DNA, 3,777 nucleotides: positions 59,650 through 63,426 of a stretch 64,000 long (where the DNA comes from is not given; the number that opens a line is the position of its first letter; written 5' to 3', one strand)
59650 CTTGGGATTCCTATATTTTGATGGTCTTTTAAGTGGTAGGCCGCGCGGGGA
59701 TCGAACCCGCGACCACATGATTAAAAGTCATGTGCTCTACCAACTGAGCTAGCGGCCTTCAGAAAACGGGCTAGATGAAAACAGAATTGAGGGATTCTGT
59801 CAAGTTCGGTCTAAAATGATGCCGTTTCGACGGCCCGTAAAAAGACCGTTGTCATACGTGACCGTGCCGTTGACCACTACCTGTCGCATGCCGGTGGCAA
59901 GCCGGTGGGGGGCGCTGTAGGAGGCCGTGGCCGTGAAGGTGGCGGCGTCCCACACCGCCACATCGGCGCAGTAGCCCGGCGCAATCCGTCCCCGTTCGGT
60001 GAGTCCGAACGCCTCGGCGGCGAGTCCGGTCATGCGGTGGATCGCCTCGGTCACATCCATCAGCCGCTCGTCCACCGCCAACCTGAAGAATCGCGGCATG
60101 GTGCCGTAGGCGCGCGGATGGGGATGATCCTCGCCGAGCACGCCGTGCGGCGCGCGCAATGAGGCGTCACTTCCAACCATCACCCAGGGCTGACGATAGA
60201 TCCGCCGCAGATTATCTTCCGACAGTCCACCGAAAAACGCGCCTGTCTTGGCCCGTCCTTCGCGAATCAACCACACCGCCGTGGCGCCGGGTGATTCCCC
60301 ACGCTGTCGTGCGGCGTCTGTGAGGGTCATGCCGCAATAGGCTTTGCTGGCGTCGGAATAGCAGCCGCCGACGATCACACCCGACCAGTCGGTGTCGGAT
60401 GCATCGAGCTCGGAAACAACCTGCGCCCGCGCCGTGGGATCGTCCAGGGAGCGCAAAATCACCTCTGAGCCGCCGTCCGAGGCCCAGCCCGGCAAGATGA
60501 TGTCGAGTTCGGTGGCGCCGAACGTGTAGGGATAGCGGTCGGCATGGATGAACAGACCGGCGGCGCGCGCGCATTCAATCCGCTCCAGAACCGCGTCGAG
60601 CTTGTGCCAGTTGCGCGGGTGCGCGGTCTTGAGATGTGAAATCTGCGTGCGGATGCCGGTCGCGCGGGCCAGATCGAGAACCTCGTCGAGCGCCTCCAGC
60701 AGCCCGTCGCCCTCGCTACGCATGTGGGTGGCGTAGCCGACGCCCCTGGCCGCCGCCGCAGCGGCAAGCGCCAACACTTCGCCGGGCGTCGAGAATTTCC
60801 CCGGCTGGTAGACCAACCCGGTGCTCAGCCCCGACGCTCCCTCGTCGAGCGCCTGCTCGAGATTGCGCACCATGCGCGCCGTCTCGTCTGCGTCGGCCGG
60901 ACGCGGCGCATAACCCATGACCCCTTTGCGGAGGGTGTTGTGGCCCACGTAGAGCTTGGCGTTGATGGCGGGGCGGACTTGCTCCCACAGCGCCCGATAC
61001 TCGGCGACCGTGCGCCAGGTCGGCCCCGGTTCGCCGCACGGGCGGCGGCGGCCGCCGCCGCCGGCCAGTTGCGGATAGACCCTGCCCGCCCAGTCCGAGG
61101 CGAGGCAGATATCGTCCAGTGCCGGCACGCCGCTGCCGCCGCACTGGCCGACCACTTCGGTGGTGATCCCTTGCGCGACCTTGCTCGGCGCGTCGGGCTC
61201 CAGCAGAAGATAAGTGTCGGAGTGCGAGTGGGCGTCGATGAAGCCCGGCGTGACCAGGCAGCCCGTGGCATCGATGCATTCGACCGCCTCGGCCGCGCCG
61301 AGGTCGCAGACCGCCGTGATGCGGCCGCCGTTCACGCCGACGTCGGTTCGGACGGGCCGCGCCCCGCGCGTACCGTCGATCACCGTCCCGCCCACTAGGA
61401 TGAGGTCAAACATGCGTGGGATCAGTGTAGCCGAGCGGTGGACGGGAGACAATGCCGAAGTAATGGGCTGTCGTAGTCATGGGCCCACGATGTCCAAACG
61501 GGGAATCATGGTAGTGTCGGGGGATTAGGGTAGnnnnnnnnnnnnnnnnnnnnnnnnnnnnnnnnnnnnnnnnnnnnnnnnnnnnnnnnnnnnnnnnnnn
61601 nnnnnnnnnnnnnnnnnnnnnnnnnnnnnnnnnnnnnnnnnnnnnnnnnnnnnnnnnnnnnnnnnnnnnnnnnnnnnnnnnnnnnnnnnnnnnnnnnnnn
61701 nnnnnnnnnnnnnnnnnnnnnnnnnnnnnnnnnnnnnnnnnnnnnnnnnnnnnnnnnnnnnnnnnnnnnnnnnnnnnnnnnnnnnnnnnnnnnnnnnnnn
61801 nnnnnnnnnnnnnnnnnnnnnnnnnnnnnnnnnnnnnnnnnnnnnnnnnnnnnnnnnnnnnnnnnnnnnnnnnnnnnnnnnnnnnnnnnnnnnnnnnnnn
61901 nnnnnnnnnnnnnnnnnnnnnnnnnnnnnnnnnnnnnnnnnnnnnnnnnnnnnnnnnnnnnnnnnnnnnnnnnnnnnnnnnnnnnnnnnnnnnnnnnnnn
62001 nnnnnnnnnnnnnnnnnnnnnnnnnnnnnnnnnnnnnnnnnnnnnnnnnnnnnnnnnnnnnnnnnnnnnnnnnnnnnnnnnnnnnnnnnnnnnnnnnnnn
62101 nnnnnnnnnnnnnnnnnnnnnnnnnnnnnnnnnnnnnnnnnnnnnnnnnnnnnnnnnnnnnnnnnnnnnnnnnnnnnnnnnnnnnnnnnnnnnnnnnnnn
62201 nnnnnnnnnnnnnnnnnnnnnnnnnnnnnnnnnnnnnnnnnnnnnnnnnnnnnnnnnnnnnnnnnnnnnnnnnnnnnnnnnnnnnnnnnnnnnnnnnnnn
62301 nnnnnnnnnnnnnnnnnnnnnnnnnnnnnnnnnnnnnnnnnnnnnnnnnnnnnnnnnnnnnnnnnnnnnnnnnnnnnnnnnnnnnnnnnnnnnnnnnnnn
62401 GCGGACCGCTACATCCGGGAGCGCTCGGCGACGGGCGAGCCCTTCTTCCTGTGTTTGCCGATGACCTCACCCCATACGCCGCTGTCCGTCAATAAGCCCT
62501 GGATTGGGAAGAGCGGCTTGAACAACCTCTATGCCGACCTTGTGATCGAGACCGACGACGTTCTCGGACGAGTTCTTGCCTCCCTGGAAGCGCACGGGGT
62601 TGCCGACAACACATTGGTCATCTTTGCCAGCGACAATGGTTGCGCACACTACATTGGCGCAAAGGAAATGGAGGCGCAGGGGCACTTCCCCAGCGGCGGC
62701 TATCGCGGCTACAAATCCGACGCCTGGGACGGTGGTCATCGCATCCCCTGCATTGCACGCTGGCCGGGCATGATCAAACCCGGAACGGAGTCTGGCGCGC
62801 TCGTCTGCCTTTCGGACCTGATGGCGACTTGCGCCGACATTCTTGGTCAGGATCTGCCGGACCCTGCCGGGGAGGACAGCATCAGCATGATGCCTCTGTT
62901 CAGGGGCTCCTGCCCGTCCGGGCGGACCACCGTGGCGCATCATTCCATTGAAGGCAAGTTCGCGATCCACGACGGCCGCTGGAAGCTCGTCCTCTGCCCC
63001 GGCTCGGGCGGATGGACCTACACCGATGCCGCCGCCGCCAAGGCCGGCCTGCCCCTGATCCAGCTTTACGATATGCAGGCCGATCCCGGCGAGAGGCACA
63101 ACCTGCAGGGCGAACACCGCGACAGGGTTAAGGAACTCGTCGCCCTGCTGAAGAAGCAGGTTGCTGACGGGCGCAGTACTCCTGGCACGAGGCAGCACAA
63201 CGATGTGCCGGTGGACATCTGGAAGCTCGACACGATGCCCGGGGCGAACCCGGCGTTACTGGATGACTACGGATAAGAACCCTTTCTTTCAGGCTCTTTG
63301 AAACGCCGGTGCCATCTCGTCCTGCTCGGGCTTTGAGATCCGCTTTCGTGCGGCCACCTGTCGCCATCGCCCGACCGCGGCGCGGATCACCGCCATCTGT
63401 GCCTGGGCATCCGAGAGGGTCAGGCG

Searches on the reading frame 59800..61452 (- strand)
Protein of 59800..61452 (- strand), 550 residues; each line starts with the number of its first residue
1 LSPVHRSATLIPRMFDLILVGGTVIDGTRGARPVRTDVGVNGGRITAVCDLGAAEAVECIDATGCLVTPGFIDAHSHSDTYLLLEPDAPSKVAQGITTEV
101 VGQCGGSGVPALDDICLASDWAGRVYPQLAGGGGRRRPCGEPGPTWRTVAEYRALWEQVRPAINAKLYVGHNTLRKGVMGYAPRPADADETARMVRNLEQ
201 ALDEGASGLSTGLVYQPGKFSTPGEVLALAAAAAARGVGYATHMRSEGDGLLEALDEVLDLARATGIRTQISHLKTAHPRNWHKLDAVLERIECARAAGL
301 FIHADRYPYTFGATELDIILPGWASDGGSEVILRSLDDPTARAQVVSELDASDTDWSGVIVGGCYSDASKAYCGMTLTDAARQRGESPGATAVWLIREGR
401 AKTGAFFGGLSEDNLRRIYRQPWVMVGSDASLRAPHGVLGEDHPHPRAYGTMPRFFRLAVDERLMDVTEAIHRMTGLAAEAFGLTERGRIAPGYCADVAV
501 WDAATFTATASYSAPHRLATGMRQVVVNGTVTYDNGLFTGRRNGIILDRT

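Call 37: search_protein_families(library=pfam, proteins=[window:59800-61452:-], max_evalue=0.1)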
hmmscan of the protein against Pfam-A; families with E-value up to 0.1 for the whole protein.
window:59800-61452:- (550 aa): 2 families
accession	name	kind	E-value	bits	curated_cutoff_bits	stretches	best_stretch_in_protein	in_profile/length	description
PF07969.17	Amidohydro_3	-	3.7e-26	93.1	29.7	2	440-533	372-472/472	Amidohydrolase family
PF01979.26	Amidohydro_1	-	4.1e-12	46.4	25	1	444-529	252-342/345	Amidohydrolase family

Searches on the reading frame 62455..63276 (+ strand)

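Call 37: search_protein_families(library=pfam, proteins=[window:62455-63276:+], max_evalue=0.1)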
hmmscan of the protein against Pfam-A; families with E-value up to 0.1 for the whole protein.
window:62455-63276:+ (273 aa): 4 families
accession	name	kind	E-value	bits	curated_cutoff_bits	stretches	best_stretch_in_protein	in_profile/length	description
PF00884.28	Sulfatase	-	1.8e-18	67.3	25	1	5-131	173-300/301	Sulfatase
PF16347.10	SGSH_C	-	1.4e-08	35.5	29.3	1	92-238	13-150/154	N-sulphoglucosamine sulphohydrolase, C-terminal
PF14707.11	Sulfatase_C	-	0.0034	18.4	30.9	1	204-242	58-95/127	C-terminal region of aryl-sulfatase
PF01663.27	Phosphodiest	-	0.0073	16.4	23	1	30-66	188-224/342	Type I phosphodiesterase / nucleotide pyrophosphatase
